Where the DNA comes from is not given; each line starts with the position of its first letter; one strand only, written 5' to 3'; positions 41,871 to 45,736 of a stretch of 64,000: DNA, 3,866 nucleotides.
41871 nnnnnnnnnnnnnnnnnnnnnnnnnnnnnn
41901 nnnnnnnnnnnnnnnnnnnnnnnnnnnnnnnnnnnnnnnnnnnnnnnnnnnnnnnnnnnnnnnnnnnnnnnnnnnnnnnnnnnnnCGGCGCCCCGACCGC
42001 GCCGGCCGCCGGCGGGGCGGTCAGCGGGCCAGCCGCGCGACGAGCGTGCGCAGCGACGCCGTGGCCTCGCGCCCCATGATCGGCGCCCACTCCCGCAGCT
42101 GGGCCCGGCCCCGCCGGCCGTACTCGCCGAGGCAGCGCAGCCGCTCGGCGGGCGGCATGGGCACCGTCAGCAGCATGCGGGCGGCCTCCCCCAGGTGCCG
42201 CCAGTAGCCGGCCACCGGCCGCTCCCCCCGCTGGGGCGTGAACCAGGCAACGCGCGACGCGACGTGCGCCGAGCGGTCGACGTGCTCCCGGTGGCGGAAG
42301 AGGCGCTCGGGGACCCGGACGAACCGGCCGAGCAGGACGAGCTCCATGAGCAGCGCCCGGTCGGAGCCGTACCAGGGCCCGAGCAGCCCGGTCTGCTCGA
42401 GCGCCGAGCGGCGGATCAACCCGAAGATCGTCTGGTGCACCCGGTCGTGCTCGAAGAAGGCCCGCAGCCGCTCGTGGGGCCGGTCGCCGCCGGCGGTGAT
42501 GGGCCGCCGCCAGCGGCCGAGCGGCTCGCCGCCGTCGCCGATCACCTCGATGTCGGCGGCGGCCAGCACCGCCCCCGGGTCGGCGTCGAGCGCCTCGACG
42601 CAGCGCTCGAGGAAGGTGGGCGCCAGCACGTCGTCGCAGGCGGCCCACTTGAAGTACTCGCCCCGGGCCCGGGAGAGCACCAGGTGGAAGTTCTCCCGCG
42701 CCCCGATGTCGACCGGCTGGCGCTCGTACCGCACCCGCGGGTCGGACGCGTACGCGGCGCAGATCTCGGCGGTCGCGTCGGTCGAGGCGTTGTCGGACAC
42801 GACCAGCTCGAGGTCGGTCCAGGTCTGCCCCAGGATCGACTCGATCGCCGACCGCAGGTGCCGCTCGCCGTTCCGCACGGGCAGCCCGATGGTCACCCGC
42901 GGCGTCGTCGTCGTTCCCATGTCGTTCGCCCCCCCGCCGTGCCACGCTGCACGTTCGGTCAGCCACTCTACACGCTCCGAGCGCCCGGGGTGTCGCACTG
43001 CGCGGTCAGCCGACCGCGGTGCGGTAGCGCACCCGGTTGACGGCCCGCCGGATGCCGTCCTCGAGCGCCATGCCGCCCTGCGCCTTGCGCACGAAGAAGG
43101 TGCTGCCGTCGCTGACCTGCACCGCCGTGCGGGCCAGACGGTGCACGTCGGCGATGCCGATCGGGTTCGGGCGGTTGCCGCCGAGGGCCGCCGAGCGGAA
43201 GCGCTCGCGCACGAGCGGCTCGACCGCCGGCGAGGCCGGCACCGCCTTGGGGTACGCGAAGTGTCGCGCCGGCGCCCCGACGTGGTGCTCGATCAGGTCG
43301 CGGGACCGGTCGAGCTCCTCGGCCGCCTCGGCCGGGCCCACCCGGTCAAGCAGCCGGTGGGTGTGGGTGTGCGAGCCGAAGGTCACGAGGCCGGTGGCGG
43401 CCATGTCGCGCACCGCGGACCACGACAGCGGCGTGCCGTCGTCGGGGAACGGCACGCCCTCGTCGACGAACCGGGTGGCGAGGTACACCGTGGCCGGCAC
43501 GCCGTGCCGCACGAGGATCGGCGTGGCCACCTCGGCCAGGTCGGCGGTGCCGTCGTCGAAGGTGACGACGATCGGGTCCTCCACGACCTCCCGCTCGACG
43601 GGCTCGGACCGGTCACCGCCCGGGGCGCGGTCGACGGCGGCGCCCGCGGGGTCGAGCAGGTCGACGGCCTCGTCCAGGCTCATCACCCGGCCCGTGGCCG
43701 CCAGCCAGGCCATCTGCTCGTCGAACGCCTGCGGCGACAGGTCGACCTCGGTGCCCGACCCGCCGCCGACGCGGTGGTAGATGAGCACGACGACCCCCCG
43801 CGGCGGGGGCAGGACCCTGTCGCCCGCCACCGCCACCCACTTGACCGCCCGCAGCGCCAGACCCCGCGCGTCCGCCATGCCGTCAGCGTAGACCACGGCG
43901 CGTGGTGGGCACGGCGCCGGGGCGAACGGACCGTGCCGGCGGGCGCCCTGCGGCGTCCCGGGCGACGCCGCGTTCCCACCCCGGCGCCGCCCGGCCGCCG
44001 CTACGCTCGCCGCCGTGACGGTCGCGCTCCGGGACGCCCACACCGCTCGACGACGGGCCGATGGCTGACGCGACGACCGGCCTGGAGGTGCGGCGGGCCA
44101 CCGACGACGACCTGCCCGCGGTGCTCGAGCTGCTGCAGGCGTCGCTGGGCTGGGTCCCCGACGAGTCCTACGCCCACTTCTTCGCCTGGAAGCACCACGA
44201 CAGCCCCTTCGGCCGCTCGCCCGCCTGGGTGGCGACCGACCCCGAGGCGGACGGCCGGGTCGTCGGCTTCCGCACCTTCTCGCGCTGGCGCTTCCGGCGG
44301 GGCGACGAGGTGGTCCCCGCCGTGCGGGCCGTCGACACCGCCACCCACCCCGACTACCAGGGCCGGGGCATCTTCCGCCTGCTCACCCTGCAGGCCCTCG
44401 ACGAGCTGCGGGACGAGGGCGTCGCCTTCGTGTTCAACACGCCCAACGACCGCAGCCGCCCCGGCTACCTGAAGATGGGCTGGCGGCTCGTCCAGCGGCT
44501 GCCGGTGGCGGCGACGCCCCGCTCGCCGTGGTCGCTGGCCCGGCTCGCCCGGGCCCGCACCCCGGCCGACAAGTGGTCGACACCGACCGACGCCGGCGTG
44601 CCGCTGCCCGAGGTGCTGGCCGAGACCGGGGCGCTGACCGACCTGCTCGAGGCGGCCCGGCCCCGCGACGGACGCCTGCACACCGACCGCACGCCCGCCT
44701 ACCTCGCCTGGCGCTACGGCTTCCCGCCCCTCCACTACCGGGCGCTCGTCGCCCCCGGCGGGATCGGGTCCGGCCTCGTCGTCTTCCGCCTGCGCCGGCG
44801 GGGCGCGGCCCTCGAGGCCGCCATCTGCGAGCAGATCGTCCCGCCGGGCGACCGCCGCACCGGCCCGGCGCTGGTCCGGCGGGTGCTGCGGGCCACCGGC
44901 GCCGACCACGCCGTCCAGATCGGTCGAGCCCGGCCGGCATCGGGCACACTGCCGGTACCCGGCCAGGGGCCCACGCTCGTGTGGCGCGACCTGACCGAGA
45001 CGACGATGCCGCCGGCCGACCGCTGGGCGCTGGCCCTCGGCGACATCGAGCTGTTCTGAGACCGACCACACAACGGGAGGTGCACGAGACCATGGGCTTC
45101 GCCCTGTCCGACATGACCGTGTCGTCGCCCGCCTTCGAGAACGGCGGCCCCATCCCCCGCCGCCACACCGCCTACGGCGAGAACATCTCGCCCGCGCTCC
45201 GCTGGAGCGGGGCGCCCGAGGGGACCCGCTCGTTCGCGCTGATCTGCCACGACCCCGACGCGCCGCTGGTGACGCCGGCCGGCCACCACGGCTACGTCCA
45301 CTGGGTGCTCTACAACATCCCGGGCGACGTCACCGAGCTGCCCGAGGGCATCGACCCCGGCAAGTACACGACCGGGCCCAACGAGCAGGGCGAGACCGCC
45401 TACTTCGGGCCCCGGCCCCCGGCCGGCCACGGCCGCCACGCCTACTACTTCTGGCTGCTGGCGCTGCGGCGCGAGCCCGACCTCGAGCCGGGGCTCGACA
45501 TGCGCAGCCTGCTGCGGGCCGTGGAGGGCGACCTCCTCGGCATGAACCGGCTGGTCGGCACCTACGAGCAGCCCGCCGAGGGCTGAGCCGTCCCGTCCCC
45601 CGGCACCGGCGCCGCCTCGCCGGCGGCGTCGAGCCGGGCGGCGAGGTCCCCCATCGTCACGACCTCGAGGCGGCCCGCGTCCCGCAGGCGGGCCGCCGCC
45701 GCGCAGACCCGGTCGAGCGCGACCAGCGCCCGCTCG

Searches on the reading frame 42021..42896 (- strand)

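Call 100: search_protein_families(library=pfam, proteins=[window:42021-42896:-], max_evalue=0.00001)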
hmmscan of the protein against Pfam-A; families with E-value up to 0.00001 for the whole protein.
window:42021-42896:- (291 aa): 1 family
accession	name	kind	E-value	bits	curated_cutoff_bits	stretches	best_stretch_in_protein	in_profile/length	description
PF00535.33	Glycos_transf_2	-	3.2e-23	82.9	23.3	1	3-168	2-166/168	Glycosyl transferase family 2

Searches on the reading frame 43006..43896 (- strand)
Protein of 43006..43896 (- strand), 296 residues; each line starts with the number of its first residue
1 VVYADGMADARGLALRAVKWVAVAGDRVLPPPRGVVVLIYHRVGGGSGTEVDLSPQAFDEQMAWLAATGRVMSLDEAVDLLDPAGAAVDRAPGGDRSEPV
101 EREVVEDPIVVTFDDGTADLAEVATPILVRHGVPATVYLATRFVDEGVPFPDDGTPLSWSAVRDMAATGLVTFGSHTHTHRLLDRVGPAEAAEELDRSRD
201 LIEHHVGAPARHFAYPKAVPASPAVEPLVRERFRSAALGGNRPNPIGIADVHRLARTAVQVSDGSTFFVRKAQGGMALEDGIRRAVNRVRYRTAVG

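Call 43: search_protein_families(library=pfam, proteins=[window:43006-43896:-], max_evalue=0.001)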
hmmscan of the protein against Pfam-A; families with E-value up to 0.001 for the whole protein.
window:43006-43896:- (296 aa): 1 family
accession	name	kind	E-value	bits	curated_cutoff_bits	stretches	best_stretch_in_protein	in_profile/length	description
PF01522.26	Polysacc_deac_1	-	2.7e-21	76.2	23.1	1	105-217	5-105/124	Polysaccharide deacetylase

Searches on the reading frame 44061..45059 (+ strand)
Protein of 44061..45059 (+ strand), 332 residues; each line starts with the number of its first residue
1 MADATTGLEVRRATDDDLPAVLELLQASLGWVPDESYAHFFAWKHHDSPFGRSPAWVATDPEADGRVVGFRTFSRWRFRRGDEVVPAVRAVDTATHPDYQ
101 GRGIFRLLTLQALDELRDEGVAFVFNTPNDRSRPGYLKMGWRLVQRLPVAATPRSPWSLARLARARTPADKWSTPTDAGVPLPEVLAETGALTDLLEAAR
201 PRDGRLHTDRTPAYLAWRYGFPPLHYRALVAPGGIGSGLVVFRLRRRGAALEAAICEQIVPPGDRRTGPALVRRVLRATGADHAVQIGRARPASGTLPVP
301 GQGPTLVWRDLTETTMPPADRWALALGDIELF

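Call 43: search_protein_families(library=pfam, proteins=[window:44061-45059:+], max_evalue=0.001)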
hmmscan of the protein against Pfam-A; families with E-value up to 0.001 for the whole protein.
window:44061-45059:+ (332 aa): 3 families
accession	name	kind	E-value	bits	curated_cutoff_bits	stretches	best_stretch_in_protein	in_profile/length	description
PF13527.13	Acetyltransf_9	-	2.6e-15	57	25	1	9-143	1-126/127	Acetyltransferase (GNAT) domain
PF00583.31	Acetyltransf_1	-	3.8e-08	34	20.7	1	21-141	4-116/116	Acetyltransferase (GNAT) family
PF13508.13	Acetyltransf_7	-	0.00014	22.6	27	1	56-142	6-83/84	Acetyltransferase (GNAT) domain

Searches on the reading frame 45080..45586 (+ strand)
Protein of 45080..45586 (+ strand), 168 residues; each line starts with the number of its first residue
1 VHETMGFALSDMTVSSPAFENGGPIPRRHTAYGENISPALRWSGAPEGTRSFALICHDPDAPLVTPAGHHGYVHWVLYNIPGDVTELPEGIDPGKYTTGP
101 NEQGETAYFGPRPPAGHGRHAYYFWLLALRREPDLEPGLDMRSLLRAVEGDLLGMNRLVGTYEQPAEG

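Call 43: search_protein_families(library=pfam, proteins=[window:45080-45586:+], max_evalue=0.001)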
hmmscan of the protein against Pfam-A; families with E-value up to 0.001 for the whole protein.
window:45080-45586:+ (168 aa): 1 family
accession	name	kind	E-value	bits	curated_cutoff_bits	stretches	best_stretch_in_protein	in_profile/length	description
PF01161.25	PBP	-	1.7e-38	132.4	24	1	25-162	2-135/135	Phosphatidylethanolamine-binding protein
